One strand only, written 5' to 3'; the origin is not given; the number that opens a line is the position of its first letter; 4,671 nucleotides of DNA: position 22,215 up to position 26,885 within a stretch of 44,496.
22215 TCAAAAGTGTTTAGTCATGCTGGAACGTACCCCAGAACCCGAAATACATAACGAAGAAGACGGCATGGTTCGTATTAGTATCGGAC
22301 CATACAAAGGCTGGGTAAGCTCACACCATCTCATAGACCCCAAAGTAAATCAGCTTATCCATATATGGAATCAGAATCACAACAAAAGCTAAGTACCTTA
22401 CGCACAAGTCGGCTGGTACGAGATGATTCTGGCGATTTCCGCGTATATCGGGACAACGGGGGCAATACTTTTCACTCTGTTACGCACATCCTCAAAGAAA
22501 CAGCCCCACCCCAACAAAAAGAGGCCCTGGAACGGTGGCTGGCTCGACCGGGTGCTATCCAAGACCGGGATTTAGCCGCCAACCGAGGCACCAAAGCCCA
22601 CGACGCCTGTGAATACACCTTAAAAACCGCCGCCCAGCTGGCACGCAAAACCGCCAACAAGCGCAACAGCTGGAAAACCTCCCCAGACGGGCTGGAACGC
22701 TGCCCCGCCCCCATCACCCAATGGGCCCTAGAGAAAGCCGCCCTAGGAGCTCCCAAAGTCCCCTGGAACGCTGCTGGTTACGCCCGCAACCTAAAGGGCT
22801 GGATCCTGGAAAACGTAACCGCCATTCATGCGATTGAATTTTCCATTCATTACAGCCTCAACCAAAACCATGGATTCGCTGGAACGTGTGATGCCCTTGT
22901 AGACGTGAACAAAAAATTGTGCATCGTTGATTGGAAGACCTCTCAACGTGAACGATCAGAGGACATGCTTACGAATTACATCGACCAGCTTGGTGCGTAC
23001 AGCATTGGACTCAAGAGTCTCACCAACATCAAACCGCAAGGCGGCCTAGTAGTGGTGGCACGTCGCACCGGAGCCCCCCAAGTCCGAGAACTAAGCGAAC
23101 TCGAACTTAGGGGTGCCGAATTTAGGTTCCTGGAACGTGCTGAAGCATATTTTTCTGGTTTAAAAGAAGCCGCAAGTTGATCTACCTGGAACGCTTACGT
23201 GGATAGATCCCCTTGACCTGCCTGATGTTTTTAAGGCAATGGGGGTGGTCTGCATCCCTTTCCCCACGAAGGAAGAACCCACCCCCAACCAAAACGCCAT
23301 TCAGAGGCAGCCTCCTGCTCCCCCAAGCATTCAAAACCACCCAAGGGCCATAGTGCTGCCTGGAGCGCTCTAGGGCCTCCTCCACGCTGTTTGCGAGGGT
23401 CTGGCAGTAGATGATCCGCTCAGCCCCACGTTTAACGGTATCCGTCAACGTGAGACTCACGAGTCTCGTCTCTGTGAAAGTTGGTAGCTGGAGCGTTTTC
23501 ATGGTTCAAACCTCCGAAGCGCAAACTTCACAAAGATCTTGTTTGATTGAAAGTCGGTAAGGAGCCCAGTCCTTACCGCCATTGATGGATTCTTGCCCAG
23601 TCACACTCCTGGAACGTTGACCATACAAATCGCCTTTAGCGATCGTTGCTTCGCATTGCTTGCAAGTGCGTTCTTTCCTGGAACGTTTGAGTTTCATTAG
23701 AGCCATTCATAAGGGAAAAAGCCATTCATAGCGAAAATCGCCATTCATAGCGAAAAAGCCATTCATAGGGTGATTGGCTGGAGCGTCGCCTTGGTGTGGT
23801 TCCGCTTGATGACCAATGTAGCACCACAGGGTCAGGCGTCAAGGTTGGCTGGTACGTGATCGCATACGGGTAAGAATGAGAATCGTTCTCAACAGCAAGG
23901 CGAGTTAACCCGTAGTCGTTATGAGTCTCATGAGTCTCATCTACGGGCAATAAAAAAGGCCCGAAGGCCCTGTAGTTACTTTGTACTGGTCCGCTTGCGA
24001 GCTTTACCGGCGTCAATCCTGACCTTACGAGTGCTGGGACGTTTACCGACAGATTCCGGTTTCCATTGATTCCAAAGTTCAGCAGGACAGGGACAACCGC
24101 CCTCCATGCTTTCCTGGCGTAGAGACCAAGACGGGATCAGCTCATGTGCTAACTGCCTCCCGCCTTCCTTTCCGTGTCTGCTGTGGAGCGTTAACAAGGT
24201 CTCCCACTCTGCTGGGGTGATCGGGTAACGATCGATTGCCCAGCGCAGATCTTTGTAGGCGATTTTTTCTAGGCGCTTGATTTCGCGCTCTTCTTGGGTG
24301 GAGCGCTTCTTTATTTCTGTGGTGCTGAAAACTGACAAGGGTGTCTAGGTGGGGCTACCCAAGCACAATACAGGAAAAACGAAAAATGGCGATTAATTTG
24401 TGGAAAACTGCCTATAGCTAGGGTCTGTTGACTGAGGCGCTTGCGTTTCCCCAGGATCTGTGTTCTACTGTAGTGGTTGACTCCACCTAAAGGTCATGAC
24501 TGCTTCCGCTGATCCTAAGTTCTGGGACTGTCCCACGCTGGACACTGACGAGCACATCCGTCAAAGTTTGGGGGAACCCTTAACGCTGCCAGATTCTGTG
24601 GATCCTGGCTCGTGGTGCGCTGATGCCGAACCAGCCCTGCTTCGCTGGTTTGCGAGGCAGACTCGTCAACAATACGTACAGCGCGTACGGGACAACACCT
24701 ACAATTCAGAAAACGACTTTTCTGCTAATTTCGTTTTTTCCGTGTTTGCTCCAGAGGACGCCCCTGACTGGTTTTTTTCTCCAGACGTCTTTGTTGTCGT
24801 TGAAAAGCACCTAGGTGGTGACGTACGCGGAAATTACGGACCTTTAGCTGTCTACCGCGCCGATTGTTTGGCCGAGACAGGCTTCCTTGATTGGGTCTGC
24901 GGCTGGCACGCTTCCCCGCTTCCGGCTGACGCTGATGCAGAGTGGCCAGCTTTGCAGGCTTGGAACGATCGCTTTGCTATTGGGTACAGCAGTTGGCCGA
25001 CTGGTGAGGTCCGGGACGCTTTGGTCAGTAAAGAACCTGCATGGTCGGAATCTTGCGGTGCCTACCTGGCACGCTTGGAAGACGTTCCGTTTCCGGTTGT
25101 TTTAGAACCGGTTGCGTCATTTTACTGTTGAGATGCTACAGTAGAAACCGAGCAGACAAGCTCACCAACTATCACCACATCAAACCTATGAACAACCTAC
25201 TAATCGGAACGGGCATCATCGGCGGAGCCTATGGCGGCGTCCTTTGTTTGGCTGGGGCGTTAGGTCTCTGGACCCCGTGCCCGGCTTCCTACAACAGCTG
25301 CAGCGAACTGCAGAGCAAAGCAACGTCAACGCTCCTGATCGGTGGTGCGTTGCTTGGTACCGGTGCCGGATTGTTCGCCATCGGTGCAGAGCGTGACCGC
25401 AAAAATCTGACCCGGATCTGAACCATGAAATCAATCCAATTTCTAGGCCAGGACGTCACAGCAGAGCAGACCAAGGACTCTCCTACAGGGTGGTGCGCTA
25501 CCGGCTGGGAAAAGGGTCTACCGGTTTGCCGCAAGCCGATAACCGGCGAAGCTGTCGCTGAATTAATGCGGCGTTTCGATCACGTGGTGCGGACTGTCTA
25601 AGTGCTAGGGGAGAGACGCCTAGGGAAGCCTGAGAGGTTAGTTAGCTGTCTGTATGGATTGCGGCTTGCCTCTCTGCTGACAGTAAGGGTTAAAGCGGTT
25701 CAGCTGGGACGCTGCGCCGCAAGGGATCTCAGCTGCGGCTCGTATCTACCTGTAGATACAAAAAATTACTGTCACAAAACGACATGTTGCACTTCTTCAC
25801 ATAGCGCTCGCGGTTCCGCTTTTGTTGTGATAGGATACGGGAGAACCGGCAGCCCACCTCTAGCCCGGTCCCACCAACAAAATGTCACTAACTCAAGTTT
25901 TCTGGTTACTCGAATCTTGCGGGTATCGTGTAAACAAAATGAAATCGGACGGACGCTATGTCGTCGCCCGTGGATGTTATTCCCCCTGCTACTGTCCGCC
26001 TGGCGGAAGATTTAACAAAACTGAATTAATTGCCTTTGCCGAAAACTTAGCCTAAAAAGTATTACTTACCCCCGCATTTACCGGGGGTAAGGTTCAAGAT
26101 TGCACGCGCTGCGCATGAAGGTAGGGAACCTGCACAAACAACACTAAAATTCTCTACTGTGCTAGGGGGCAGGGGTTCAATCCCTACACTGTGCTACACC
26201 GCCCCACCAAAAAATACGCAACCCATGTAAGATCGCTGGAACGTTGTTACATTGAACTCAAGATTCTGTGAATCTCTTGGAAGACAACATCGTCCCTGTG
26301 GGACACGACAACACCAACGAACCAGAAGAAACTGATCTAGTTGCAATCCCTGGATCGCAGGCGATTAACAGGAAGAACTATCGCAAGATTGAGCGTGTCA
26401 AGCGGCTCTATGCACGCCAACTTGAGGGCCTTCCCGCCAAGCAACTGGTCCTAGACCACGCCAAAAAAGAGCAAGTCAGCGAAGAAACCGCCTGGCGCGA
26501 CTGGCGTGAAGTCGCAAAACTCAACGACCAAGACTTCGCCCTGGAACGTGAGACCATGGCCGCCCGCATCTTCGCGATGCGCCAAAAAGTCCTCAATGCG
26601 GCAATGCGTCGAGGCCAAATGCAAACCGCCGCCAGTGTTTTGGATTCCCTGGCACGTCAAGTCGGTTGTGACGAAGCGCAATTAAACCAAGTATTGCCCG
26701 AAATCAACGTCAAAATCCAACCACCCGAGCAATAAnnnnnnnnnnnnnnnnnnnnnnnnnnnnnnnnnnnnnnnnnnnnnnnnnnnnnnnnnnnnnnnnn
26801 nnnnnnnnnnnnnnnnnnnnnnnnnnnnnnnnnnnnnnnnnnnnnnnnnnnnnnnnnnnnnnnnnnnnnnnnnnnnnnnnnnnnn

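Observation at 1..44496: Hyper-abundant, strand-polar octamer family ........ across the whole genome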

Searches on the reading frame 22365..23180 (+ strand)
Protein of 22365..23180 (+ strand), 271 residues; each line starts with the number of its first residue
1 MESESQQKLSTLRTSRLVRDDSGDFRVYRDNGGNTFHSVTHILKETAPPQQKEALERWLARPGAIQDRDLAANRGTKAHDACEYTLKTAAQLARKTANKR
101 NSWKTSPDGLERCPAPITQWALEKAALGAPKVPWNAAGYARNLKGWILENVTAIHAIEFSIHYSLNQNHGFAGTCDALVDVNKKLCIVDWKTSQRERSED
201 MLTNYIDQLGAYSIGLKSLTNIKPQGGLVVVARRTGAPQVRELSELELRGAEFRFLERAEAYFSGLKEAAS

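Call 9: search_protein_families(library=pfam, proteins=[window:22365-23180:+], max_evalue=0.01)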
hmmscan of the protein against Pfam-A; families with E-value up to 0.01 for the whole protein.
window:22365-23180:+ (271 aa): 2 families
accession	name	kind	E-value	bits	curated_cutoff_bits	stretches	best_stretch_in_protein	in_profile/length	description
PF12705.13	PDDEXK_1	-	2.8e-09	37.7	22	1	66-232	28-189/247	PD-(D/E)XK nuclease superfamily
PF10926.14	DUF2800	-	0.00062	19.5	21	1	70-195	31-142/368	Protein of unknown function (DUF2800)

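Call 19: search_protein_families(library=phrogs, proteins=[window:22365-23180:+], max_evalue=0.001)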
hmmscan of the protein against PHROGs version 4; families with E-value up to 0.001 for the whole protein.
window:22365-23180:+ (271 aa): 6 families
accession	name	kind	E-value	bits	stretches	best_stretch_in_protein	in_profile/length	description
phrog_298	-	DNA, RNA and nucleotide metabolism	8.9e-30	105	1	16-244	46-239/293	exonuclease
phrog_69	-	DNA, RNA and nucleotide metabolism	5.7e-10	39.8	1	71-262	120-298/501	exonuclease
phrog_3953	-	DNA, RNA and nucleotide metabolism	2.6e-08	34.8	1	68-212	37-126/186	exonuclease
phrog_1218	-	DNA, RNA and nucleotide metabolism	4.4e-08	33.8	1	66-219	37-188/364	exonuclease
phrog_466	-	DNA, RNA and nucleotide metabolism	5.2e-06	27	1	43-217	183-319/446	exonuclease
phrog_1706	-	DNA, RNA and nucleotide metabolism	0.00044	20.8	1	72-234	85-187/293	CRISPR/Cas system associated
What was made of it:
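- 22365..23180 (+): PD-(D/E)XK (RecB/Cas4-type) exonuclease carrying 7 motif copies in three frames. Calls 9, 19.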

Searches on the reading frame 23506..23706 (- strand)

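Call 82: search_protein_families(library=phrogs, proteins=[window:23506-23706:-], max_evalue=0.01)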
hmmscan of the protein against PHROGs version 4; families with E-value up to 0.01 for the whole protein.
window:23506-23706:- (66 aa): 2 families
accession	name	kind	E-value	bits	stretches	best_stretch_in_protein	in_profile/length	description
phrog_19515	-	unknown function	0.00084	20.8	1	5-39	29-63/117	-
phrog_7314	-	unknown function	0.0045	18.1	1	5-37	7-39/134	-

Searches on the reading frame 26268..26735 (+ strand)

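Call 19: search_protein_families(library=phrogs, proteins=[window:26268-26735:+], max_evalue=0.001)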
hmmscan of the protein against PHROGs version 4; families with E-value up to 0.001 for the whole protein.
window:26268-26735:+ (155 aa): 0 families

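Call 43: search_protein_families(library=pfam, proteins=[window:26268-26735:+], max_evalue=0.01)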
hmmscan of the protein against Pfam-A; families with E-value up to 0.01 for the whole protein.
window:26268-26735:+ (155 aa): 1 family
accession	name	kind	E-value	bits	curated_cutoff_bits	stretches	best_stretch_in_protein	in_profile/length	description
PF04281.18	Tom22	-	0.0055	17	28.7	1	70-131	27-90/141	Mitochondrial import receptor subunit Tom22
